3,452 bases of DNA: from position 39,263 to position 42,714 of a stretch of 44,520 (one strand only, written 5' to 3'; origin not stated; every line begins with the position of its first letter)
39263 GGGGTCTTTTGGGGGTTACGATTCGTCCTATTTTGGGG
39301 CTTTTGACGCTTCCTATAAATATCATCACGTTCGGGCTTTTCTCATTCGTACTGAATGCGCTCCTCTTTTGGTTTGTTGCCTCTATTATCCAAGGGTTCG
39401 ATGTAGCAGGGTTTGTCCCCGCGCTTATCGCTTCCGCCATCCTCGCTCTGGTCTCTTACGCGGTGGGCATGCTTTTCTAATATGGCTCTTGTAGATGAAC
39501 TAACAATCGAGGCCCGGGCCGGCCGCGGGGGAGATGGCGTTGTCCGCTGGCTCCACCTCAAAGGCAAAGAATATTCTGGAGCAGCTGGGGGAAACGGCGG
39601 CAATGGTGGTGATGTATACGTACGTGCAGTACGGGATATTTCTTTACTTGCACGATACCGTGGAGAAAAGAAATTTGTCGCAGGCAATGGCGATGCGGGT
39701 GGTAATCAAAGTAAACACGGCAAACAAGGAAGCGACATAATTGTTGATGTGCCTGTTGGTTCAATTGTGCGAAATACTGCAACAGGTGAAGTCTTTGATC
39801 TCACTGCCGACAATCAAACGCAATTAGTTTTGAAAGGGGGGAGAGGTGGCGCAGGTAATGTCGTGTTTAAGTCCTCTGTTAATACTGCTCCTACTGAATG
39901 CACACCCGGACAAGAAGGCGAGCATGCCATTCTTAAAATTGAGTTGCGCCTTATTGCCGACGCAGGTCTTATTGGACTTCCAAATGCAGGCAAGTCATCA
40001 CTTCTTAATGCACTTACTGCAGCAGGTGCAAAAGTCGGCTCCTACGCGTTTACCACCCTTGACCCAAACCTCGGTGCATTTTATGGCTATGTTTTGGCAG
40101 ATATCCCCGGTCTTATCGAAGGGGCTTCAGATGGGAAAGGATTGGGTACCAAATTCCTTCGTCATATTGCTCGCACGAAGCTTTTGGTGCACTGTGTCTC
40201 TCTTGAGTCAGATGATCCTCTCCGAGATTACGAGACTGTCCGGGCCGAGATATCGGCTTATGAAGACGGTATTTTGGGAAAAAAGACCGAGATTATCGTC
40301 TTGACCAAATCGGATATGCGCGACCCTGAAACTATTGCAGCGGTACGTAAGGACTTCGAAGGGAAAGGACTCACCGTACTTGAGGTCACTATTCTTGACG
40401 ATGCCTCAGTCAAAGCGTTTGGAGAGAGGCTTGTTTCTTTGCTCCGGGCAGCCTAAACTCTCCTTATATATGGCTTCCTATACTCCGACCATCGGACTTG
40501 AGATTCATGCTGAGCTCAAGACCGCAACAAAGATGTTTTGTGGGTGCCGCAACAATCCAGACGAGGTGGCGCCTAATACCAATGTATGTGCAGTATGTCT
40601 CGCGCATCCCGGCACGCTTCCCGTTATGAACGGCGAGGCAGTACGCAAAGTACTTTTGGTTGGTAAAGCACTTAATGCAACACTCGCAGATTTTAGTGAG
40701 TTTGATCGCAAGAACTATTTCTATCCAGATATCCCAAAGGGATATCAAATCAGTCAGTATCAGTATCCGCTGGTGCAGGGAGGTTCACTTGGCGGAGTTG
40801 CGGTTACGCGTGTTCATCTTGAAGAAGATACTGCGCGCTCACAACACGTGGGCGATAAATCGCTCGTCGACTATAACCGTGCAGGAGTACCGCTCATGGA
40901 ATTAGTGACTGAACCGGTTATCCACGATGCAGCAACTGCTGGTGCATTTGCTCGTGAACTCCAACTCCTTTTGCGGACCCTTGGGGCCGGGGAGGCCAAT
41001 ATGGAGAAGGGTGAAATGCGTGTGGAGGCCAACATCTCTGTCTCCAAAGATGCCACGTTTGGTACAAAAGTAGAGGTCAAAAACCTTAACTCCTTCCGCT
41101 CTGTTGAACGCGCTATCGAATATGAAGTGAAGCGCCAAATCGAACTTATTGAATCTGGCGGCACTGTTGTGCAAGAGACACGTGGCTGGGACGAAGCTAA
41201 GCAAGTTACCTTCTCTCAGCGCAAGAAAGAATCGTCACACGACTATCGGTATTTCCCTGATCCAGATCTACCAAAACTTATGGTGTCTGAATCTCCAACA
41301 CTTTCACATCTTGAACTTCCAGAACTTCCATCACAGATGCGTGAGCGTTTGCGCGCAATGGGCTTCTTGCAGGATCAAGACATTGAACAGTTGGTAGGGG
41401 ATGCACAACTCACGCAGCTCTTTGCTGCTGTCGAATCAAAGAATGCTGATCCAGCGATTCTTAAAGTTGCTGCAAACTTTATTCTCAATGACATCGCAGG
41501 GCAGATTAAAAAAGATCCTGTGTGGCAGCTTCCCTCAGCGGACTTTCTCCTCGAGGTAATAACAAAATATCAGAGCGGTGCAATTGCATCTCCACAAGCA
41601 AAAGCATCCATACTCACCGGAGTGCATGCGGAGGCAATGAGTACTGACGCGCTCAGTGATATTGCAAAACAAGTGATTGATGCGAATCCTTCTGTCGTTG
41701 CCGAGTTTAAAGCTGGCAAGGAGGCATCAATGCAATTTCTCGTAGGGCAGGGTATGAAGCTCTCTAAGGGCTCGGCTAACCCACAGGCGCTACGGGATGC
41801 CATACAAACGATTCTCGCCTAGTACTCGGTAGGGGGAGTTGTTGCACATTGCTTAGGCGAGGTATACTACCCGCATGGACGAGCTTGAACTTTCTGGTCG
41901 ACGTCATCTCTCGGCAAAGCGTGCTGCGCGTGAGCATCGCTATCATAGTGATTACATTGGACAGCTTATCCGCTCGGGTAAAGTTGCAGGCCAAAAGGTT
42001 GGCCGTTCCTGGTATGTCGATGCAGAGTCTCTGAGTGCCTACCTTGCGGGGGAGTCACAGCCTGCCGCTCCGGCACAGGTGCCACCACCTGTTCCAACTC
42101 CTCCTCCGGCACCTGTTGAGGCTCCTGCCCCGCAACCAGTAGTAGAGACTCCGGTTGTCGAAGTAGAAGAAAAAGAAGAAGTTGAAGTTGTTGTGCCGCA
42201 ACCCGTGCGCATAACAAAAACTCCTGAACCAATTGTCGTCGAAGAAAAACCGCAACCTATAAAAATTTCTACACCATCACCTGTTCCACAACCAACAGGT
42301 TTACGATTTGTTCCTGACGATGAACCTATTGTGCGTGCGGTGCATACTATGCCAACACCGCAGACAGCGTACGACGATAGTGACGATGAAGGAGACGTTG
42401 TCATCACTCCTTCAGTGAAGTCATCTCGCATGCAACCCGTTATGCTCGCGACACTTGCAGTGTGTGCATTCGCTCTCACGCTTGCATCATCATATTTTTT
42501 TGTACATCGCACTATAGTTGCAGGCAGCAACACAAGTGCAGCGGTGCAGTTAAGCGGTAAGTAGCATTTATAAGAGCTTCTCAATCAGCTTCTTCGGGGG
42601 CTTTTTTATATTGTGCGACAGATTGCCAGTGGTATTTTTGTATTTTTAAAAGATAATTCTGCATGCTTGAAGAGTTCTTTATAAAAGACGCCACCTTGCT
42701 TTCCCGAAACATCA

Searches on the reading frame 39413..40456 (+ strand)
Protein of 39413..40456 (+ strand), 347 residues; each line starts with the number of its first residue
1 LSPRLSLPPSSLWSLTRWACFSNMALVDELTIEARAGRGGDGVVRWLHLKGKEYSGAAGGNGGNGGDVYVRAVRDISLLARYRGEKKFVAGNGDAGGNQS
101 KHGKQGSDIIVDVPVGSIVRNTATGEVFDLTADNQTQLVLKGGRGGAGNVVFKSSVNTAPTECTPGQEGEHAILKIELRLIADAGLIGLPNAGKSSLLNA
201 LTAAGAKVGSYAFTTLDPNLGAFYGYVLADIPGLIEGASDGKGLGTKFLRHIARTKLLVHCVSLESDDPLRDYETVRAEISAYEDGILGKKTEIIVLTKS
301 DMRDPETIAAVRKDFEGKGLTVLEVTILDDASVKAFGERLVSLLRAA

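Call 35: search_protein_families(library=pfam, proteins=[window:39413-40456:+], max_evalue=0.01)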
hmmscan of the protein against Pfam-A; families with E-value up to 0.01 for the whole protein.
window:39413-40456:+ (347 aa): 4 families
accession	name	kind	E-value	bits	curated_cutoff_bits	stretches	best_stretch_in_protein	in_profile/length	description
PF01018.28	GTP1_OBG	-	1.4e-43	148.7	27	1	27-180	1-155/155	GTP1/OBG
PF01926.29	MMR_HSR1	-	1.8e-22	80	21.9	1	184-299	2-113/113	50S ribosome-binding GTPase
PF02421.24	FeoB_N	-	2.2e-07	31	27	1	185-234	4-57/156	Ferrous iron transport protein B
PF03193.22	RsgA_GTPase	-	0.0019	18.5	30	0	293-339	56-103/174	RsgA GTPase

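Call 45: find_homologous_proteins(query=window:39413-40456:+, max_evalue=1e-30)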
Query window:39413-40456:+ (347 aa): 7999 proteins with E <= 1e-30 among 8000 candidates; the best 120 are listed.
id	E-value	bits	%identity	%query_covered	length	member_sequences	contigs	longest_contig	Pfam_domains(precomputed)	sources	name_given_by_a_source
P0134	6.6e-203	691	99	93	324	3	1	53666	PF01926.30,PF02421.25,PF01018.29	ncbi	-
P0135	1.7e-192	657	94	93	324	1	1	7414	PF01926.30,PF02421.25,PF01018.29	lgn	-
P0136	1.4e-187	641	90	93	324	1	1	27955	PF01926.30,PF02421.25,PF01018.29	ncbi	-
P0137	2.0e-170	585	83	93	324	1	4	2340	PF01926.30,PF02421.25,PF01018.29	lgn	-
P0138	5.4e-163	560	81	93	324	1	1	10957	PF01926.30,PF02421.25,PF01018.29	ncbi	-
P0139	1.5e-148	513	74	93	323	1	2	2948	PF01926.30,PF02421.25,PF01018.29,PF03193.23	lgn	-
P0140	2.6e-148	512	73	93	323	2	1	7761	PF01926.30,PF02421.25,PF01018.29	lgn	-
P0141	8.9e-148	510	74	93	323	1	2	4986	PF01926.30,PF02421.25,PF01018.29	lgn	-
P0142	1.2e-146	507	73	93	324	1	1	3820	PF01926.30,PF02421.25,PF01018.29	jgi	jgi:GTP-binding protein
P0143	2.6e-145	502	73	93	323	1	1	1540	PF01926.30,PF02421.25,PF01018.29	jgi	jgi:GTP-binding protein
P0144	2.9e-145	502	73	93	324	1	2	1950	PF01926.30,PF02421.25,PF01018.29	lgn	-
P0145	8.8e-145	500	71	93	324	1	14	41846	PF01926.30,PF02421.25,PF01018.29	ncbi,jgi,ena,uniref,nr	ncbi:Obg family GTPase CgtA [Candidatus Adlerbacteria bacterium RIFCSPHIGHO2_02_FULL_54_18]|uniref:G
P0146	1.1e-144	500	73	93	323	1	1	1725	PF01926.30,PF02421.25,PF01018.29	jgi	jgi:GTP-binding protein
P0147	1.4e-144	500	73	93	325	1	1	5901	PF01926.30,PF02421.25,PF01018.29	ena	-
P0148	4.5e-144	498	73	93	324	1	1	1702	PF01926.30,PF02421.25,PF01018.29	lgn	-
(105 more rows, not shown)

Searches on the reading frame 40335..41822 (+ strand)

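Call 35: search_protein_families(library=pfam, proteins=[window:40335-41822:+], max_evalue=0.01)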
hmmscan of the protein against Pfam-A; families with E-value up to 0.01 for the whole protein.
window:40335-41822:+ (495 aa): 2 families
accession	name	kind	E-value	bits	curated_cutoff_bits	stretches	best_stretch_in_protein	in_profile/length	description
PF02934.20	GatB_N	-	3.4e-106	354.9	23.4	1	52-320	2-274/277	GatB/GatE catalytic domain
PF02637.23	GatB_Yqey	-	4.6e-16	59.4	27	1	370-494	10-148/148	GatB domain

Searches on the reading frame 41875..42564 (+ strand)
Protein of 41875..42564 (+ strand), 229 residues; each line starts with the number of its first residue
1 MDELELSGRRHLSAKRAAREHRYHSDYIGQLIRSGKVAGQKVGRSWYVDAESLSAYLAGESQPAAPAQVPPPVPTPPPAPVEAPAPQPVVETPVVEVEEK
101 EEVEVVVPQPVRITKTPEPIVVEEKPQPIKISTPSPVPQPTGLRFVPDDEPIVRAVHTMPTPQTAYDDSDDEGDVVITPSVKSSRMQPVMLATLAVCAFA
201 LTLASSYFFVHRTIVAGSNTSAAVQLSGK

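Call 35: search_protein_families(library=pfam, proteins=[window:41875-42564:+], max_evalue=0.01)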
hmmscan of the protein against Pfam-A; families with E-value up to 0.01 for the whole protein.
window:41875-42564:+ (229 aa): 1 family
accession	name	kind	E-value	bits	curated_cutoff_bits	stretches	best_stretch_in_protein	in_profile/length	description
PF12728.13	HTH_17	-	0.0019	18.9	27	1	23-59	13-49/51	Helix-turn-helix domain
